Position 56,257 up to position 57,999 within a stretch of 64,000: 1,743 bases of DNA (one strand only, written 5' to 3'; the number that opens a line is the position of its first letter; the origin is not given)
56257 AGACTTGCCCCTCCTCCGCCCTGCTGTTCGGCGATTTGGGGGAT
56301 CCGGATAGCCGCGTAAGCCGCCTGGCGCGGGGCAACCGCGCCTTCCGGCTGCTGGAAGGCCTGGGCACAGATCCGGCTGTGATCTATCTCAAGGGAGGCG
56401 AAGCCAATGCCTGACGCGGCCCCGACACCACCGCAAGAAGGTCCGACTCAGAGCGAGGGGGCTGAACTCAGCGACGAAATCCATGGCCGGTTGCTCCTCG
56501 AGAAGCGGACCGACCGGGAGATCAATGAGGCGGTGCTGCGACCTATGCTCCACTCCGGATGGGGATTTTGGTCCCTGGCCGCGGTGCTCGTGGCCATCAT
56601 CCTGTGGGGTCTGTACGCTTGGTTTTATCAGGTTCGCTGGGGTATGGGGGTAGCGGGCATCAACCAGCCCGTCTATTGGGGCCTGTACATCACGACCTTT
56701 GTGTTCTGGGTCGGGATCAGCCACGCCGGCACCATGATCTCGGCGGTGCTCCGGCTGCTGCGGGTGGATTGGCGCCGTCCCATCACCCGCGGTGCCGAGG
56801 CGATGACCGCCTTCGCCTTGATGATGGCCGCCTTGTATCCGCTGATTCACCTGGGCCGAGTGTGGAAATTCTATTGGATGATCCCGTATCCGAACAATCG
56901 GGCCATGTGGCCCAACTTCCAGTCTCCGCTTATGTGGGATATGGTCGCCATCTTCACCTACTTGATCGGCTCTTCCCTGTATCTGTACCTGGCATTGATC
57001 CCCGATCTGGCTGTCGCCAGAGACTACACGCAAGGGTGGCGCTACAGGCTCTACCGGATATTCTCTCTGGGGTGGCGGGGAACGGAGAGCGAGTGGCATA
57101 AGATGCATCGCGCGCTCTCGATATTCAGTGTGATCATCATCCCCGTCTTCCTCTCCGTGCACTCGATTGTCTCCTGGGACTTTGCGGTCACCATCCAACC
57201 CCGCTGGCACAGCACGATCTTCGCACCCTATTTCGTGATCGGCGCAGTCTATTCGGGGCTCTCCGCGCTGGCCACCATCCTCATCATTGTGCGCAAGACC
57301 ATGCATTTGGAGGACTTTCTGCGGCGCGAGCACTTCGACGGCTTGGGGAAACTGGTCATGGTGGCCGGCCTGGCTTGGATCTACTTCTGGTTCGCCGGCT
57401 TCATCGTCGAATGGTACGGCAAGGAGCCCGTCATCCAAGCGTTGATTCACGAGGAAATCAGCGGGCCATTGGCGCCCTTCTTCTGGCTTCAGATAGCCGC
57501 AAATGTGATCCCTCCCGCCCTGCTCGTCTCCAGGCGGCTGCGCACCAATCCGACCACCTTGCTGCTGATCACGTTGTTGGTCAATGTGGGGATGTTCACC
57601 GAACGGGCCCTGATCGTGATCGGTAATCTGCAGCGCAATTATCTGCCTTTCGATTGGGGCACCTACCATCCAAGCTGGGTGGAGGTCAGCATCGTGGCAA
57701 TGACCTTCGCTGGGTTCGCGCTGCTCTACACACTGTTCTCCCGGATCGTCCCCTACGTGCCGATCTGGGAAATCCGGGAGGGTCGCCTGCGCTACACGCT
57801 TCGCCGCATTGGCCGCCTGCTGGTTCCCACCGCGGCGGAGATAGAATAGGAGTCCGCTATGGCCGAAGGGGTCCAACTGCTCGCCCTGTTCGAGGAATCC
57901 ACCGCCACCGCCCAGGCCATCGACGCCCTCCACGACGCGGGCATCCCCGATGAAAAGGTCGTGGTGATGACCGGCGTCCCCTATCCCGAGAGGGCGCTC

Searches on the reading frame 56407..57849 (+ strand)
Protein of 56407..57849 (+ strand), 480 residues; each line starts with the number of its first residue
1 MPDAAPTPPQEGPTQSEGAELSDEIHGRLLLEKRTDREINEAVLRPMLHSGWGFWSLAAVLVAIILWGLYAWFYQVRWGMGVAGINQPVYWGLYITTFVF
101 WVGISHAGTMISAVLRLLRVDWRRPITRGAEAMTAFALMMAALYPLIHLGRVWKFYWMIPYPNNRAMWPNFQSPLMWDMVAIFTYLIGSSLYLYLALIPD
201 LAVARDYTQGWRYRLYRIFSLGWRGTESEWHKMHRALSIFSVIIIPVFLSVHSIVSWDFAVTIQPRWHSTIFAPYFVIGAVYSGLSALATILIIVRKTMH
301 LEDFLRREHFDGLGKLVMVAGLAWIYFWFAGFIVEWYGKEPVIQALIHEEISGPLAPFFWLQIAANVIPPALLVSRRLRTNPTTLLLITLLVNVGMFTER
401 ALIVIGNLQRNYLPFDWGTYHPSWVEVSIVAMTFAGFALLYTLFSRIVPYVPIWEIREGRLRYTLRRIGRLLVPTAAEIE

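Call 46: search_protein_families(library=pfam, proteins=[window:56407-57849:+], max_evalue=0.00001)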
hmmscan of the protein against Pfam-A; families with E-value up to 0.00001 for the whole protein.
window:56407-57849:+ (480 aa): 1 family
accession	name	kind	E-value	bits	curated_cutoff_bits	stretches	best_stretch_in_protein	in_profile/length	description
PF03916.19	NrfD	-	4.6e-25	89.3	25.8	1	83-406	3-307/313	Polysulphide reductase, NrfD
